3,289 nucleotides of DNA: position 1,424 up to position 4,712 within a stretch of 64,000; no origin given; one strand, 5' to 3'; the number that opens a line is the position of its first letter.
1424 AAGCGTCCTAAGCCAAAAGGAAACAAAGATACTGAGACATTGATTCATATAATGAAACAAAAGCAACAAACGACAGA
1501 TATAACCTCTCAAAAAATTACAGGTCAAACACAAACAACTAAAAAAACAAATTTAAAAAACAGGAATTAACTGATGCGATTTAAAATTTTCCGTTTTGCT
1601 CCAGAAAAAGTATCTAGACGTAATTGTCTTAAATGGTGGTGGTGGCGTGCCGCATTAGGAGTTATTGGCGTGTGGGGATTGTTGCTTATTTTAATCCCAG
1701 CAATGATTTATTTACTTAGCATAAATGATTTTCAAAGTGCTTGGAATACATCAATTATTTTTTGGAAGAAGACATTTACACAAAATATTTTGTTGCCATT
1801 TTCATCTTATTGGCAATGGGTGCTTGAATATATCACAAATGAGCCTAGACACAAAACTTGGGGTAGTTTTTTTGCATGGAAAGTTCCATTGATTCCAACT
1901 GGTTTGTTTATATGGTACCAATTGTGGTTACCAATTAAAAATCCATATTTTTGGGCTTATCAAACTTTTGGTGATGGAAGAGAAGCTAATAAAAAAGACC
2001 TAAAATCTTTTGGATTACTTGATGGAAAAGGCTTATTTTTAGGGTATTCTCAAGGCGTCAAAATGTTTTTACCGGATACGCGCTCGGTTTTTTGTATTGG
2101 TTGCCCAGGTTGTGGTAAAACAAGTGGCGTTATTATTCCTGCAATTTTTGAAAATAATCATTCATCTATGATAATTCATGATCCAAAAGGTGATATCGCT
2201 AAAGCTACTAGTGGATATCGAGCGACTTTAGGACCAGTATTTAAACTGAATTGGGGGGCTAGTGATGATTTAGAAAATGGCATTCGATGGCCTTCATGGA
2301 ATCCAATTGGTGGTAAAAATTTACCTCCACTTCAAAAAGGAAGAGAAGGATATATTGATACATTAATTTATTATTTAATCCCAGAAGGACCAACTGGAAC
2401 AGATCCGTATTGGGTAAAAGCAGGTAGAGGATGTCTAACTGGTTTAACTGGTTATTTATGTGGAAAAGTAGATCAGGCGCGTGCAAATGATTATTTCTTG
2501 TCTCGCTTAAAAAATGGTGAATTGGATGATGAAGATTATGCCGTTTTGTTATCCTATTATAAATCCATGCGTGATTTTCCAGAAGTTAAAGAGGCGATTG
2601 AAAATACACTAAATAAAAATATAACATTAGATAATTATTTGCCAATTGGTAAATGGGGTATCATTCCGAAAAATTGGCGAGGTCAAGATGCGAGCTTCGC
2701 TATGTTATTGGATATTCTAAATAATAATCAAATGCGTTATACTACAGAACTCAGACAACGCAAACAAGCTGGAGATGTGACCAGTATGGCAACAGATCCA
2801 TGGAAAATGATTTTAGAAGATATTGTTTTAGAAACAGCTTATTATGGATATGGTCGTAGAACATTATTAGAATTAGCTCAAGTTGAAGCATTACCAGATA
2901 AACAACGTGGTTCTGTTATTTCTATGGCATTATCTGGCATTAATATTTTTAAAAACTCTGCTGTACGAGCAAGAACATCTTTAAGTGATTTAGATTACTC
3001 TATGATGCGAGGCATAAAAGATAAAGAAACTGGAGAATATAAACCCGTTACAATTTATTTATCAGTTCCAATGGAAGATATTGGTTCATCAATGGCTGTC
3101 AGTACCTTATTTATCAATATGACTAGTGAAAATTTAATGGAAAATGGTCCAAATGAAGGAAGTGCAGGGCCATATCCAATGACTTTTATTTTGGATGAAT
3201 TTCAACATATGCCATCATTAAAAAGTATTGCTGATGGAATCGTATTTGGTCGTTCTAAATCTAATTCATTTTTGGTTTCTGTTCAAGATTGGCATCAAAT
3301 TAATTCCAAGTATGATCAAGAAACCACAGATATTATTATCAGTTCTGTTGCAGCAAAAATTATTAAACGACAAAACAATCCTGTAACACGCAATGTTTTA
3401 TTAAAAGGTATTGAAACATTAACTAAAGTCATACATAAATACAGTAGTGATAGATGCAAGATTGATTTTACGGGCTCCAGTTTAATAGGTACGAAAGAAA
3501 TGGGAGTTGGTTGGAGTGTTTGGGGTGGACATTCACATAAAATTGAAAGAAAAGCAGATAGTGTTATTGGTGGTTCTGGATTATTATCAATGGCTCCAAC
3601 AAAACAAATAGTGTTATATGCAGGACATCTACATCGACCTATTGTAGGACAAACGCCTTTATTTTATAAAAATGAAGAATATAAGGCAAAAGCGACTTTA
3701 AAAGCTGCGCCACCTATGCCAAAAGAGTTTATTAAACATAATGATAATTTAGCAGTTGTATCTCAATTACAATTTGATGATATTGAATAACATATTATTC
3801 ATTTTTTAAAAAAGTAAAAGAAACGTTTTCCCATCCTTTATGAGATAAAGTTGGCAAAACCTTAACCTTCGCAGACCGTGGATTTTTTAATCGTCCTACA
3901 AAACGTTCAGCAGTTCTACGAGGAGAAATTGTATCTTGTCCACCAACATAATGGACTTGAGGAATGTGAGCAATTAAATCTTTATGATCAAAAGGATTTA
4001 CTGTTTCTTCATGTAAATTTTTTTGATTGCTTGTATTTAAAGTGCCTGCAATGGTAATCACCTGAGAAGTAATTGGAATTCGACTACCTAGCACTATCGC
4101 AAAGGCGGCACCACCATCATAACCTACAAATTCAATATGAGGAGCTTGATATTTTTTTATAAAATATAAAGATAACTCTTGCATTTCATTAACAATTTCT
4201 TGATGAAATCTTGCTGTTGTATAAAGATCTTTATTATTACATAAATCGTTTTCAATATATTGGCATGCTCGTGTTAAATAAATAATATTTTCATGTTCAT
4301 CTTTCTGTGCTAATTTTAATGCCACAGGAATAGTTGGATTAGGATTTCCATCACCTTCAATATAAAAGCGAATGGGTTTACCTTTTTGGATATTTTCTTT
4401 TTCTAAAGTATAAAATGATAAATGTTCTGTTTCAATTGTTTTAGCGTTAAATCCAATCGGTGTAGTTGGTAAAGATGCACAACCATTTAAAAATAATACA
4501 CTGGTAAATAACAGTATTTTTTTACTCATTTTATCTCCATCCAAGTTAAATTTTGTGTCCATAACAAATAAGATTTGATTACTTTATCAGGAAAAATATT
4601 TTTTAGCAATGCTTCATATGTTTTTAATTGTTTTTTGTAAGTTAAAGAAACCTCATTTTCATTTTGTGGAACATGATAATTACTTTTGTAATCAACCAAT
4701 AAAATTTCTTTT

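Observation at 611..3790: Orphan VirD4/TraG-type coupling ATPase translationally coupled to a pentapeptide-repeat protein; no VirB components in the window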

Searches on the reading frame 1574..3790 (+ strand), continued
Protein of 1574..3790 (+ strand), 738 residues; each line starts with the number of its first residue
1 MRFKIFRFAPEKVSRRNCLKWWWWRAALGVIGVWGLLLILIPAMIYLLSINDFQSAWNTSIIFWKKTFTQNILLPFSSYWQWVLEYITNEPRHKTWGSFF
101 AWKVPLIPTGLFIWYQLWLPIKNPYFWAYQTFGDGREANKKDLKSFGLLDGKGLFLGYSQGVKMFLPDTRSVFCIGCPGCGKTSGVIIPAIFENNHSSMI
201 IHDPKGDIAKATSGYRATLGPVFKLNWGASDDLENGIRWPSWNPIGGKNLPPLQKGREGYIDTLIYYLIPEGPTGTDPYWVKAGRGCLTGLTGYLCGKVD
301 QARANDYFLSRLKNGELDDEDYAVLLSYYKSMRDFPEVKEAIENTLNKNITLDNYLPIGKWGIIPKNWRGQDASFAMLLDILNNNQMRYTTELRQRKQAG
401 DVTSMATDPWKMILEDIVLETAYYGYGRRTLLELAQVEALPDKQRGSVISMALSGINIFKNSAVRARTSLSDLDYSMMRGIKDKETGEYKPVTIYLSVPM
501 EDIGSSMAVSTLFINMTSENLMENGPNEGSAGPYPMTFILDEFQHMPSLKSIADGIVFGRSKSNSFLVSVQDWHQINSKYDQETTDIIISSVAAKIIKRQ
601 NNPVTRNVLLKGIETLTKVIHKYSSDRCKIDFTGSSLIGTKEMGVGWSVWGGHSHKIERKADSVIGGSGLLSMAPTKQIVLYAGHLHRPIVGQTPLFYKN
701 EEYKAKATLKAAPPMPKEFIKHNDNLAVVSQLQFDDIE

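Call 78: find_encoding_contigs(protein=P0328, flank=10000, max_places=1)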
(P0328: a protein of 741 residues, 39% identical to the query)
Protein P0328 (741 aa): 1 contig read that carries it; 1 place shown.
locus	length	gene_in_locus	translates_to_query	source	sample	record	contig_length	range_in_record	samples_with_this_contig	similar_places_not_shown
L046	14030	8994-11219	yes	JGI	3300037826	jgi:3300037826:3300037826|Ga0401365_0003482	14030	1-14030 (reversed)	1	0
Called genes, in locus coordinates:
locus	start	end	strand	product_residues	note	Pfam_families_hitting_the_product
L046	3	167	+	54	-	?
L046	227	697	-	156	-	-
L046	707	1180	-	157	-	-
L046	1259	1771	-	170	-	-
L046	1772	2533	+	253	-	-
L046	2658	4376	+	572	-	PF01807:Zn_ribbon_DnaG, PF08275:DNAG_N, PF01751:Toprim, PF13155:Toprim_2, PF13362:Toprim_3 (weak), PF13662:Toprim_4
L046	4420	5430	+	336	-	PF22700:MVD-like_N, PF00288:GHMP_kinases_N (weak), PF18376:MDD_C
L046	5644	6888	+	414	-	-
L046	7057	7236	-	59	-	-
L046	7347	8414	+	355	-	PF02016:Peptidase_S66, PF17676:Peptidase_S66C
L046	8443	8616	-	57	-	-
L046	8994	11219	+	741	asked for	PF02534:T4SS-DNA_transf, PF10412:TrwB_AAD_bind, PF12696:TraG-D_C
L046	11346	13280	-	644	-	PF00012:HSP70, PF06723:MreB_Mbl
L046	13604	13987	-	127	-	PF00231:ATP-synt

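Call 79: find_encoding_contigs(protein=P0283, flank=10000, max_places=1)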
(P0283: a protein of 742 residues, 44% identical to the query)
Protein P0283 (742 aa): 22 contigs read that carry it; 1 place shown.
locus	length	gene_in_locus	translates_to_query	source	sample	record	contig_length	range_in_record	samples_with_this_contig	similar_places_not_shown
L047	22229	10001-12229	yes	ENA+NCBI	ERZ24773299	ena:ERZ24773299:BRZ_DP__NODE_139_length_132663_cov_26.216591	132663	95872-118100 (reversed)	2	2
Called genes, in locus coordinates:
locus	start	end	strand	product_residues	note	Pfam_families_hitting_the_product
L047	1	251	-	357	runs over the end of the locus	PF00990:GGDEF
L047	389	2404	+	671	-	PF00069:Pkinase (weak)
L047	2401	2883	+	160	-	-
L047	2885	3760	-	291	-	PF04542:Sigma70_r2, PF04545:Sigma70_r4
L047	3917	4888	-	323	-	PF01479:S4, PF00849:PseudoU_synth_2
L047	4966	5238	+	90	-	-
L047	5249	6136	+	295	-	-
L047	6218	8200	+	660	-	-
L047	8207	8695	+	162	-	-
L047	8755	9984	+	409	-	-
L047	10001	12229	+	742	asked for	PF02534:T4SS-DNA_transf, PF10412:TrwB_AAD_bind, PF12696:TraG-D_C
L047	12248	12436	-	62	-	PF03884:YacG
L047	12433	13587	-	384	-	PF10150:RNase_E_G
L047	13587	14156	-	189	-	PF02545:Maf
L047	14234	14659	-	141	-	PF21157:DksA_N, PF01258:zf-dskA_traR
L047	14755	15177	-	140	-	PF10768:FliX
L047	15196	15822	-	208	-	-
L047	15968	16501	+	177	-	PF13505:OMP_b-brl, PF01389:OmpA_membrane (weak)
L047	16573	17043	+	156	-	-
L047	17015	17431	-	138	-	-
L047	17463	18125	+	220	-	-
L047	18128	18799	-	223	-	PF00702:Hydrolase, PF03031:NIF (faint), PF13419:HAD_2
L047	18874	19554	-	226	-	PF00929:RNase_T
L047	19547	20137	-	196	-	PF01121:CoaE, PF13189:Cytidylate_kin2 (weak)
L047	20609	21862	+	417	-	PF07498:Rho_N, PF07497:Rho_RNA_bind, PF00006:ATP-synt_ab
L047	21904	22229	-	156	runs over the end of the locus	-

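Call 94: search_protein_families(library=pfam, proteins=[L045:1893-3188:+, L045:3188-4342:+, L045:4342-5619:+, L045:5650-6141:+, L045:6152-6613:+, L045:12190-13386:+, L047:5249-6133:+, L047:6218-8197:+, L047:8207-8692:+, L047:8755-9981:+], max_evalue=0.1)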
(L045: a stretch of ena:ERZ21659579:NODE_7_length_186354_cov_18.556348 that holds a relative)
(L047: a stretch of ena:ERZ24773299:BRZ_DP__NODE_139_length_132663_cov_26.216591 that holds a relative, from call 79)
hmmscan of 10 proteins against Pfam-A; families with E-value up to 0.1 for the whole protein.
L045:1893-3188:+ (432 aa): 0 families

L045:3188-4342:+ (385 aa): 0 families

L045:4342-5619:+ (426 aa): 0 families

L045:5650-6141:+ (164 aa): 3 families
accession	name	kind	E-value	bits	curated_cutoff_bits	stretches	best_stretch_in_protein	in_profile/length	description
PF13717.11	Zn_ribbon_4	-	1.5e-06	28.5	30.3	1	1-32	1-36/36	zinc-ribbon domain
PF13719.11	Zn_ribbon_5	-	0.00028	21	29.3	1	1-32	1-36/37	zinc-ribbon domain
PF01155.25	HypA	-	0.078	13.5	28.9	0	3-34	71-98/112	Hydrogenase/urease nickel incorporation, metallochaperone, hypA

L045:6152-6613:+ (154 aa): 0 families

L045:12190-13386:+ (399 aa): 1 family
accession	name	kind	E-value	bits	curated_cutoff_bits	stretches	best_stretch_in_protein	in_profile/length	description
PF06950.17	DUF1293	-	0.094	13.3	27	0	185-245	7-68/110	Protein of unknown function (DUF1293)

L047:5249-6133:+ (295 aa): 2 families
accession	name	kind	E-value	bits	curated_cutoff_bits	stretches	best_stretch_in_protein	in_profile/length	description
PF01540.21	Lipoprotein_7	-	0.014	16.2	24.1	1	17-87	30-97/112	Adhesin lipoprotein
PF09853.14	DUF2080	-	0.064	13.5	21.5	0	75-102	10-37/50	Putative transposon-encoded protein (DUF2080)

L047:6218-8197:+ (660 aa): 1 family
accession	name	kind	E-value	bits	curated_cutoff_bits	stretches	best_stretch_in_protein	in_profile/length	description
PF18534.6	HBD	-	0.093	13.4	32.9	0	112-163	34-81/84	Helical bundle domain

L047:8207-8692:+ (162 aa): 2 families
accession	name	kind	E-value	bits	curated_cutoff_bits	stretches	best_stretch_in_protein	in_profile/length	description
PF09602.15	PhaP_Bmeg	-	0.015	15.7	28.3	1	100-154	22-76/168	Polyhydroxyalkanoic acid inclusion protein (PhaP_Bmeg)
PF17561.7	TssO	-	0.022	15.4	29.2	1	68-154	12-92/148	Type VI secretion system, TssO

L047:8755-9981:+ (409 aa): 0 families

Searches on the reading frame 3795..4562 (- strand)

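Call 3: search_protein_families(library=pfam, proteins=[window:3795-4562:-], max_evalue=0.01)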
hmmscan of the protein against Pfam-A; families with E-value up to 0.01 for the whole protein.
window:3795-4562:- (255 aa): 0 families

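Call 4: search_protein_families(library=ncbifam, proteins=[window:3795-4562:-], max_evalue=0.01)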
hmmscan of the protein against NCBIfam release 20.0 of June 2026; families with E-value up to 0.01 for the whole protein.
window:3795-4562:- (255 aa): 0 families

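Call 29: search_protein_families(library=padloc, proteins=[window:3795-4562:-], max_evalue=0.01)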
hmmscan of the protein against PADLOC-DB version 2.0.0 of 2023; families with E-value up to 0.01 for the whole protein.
window:3795-4562:- (255 aa): 0 families

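Call 65: search_protein_families(library=pfam, proteins=[window:3795-4559:-], max_evalue=1)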
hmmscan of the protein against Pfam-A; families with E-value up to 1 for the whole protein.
window:3795-4559:- (254 aa): 1 family
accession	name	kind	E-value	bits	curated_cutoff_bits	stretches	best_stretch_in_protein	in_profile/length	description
PF03959.19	FSH1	-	0.045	13.9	21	1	138-227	99-189/211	Serine hydrolase (FSH1)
